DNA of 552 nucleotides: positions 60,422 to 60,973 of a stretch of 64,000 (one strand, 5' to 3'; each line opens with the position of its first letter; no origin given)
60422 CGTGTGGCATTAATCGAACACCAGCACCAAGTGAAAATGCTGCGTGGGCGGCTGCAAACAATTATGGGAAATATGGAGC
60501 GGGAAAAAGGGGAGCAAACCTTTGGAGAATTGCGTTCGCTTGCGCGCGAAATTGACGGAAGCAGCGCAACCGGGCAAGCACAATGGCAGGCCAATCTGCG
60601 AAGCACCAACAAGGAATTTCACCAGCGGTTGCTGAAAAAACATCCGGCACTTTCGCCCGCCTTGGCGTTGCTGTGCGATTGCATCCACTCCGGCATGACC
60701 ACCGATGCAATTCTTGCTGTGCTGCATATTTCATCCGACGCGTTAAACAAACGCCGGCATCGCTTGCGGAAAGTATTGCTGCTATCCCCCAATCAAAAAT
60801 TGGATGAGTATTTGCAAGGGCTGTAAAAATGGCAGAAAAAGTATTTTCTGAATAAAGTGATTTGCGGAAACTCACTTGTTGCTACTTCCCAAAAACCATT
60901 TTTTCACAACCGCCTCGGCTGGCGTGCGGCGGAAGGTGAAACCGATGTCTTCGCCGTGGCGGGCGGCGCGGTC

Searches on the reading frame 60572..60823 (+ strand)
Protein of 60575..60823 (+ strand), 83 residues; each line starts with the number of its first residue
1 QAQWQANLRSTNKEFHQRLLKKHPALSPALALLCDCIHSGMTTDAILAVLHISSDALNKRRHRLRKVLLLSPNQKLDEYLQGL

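Call 27: search_protein_families(library=pfam, proteins=[window:60575-60823:+], max_evalue=10)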
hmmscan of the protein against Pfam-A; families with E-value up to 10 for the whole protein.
seq(83 aa): 1 family
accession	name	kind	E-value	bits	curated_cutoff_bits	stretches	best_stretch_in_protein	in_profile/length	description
PF20432.4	Xre-like-HTH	-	0.11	13.2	25.8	1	38-74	21-54/63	Antitoxin Xre-like helix-turn-helix domain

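Call 35: search_solved_structures(query=A4, max_evalue=10, show_alignments=2)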
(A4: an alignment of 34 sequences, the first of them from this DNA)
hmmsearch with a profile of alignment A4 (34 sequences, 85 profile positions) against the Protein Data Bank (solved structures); distinct sequences matched with E-value up to 10: 56.
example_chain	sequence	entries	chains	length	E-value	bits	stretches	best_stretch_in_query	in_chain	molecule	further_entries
8vd6_A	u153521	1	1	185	2.4e-09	40.4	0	36-61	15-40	CAP REPEAT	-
3clo_A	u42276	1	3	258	6.1e-07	32.7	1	21-73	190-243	Transcriptional regulator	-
7vim_A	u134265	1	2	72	2.6e-06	30.6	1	26-81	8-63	Protein EsrB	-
7ve4_A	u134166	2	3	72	5e-05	26.5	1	22-77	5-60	DNA-binding response regulator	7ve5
2rnj_A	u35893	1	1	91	5.1e-05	26.5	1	19-77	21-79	Response regulator protein vraR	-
8a5r_AAA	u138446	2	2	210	8.5e-05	25.8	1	26-79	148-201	Light-activated DNA-binding protein EL222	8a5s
5f64_A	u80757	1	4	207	9.7e-05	25.6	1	22-82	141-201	Positive transcription regulator EvgA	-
8zwn_A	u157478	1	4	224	0.00011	25.4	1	22-82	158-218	DNA-binding transcriptional activator EvgA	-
3p7n_A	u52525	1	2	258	0.00012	25.3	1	26-78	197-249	Sensor histidine kinase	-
1zlj_A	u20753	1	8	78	0.00022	24.5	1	27-78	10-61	Dormancy Survival Regulator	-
4wt0_B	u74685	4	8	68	0.00023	24.4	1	25-77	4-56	Response regulator receiver domain protein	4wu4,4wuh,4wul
4wsz_A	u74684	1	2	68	0.00024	24.4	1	25-77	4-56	Response regulator receiver domain protein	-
2jpc_A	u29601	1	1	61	0.00024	24.3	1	32-79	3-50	SsrB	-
8u3b_G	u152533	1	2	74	0.00027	24.2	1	27-76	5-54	Nitrate/nitrite response regulator protein NarL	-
1je8_A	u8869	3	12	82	0.00028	24.2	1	26-76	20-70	Nitrate/Nitrite Response Regulator Protein NARL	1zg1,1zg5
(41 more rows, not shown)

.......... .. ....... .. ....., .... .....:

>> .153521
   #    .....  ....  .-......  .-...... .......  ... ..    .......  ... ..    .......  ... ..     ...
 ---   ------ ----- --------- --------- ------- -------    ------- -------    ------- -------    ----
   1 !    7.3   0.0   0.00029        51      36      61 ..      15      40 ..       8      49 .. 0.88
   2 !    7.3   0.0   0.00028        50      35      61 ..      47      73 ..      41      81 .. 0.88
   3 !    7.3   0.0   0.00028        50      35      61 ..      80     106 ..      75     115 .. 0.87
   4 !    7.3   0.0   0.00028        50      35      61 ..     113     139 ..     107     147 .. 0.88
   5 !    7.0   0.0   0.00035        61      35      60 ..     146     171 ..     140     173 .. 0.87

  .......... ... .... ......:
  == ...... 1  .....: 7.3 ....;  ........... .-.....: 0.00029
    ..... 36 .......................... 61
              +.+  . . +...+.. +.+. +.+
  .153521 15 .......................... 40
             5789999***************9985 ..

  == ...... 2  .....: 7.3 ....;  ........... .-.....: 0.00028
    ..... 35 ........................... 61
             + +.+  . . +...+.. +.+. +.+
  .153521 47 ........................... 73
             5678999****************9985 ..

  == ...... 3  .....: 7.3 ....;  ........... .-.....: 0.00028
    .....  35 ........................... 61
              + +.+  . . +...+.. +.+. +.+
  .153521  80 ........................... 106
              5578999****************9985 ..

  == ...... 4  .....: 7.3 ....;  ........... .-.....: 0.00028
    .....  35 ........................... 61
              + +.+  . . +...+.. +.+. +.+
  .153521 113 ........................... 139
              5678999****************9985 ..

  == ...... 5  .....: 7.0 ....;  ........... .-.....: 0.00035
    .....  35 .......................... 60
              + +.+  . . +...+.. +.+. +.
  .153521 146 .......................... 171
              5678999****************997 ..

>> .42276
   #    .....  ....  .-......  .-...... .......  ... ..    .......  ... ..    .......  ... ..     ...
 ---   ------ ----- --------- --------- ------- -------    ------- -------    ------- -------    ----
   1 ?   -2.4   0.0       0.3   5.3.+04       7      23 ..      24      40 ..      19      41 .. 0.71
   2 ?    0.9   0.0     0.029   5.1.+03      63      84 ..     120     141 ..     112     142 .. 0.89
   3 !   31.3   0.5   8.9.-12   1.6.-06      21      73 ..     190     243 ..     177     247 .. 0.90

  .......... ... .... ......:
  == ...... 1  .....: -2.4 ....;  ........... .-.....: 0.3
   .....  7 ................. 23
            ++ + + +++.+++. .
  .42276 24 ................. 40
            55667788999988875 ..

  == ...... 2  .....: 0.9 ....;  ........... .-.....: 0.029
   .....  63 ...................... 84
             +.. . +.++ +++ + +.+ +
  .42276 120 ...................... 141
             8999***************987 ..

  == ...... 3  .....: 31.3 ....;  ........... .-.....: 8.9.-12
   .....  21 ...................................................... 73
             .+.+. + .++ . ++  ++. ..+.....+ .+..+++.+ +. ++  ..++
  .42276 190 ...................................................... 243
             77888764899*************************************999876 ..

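Call 36: search_protein_families(library=pfam, alignment_id=A4, max_evalue=1)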
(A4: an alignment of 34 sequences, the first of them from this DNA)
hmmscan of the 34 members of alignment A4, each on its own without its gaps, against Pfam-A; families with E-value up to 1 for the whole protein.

A. member 1, seq(84 aa): 1 family
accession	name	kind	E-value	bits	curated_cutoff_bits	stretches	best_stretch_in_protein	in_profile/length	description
PF20432.4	Xre-like-HTH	-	0.11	13.2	25.8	1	39-75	21-54/63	Antitoxin Xre-like helix-turn-helix domain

B. families by the number of members that match (of 34 scanned): 53 families (the first 25 are shown)
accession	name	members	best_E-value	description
PF00196.25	GerE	29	6.9e-10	Bacterial regulatory proteins, luxR family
PF08281.18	Sigma70_r4_2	22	3.2e-06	Sigma-70, region 4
PF13384.12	HTH_23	7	0.00047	Homeodomain-like domain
PF20432.4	Xre-like-HTH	7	0.002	Antitoxin Xre-like helix-turn-helix domain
PF07638.17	Sigma70_ECF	4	0.0023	ECF sigma factor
PF13412.12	HTH_24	3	0.0014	Winged helix-turn-helix DNA-binding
PF13556.12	HTH_30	3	0.005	PucR C-terminal helix-turn-helix domain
PF13545.12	HTH_Crp_2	3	0.0063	Crp-like helix-turn-helix domain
PF12840.13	HTH_20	2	0.0015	Helix-turn-helix domain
PF22980.2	Myb_DNA-bind_8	2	0.0045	Myb-like DNA-binding domain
PF08279.18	HTH_11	2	0.006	HTH domain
PF13404.12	HTH_AsnC-type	2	0.0068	AsnC-type helix-turn-helix domain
PF13551.12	HTH_29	2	0.0079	Winged helix-turn helix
PF17939.6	TetR_C_30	2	0.019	Tetracyclin repressor-like, C-terminal domain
PF13518.12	HTH_28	2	0.023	Helix-turn-helix domain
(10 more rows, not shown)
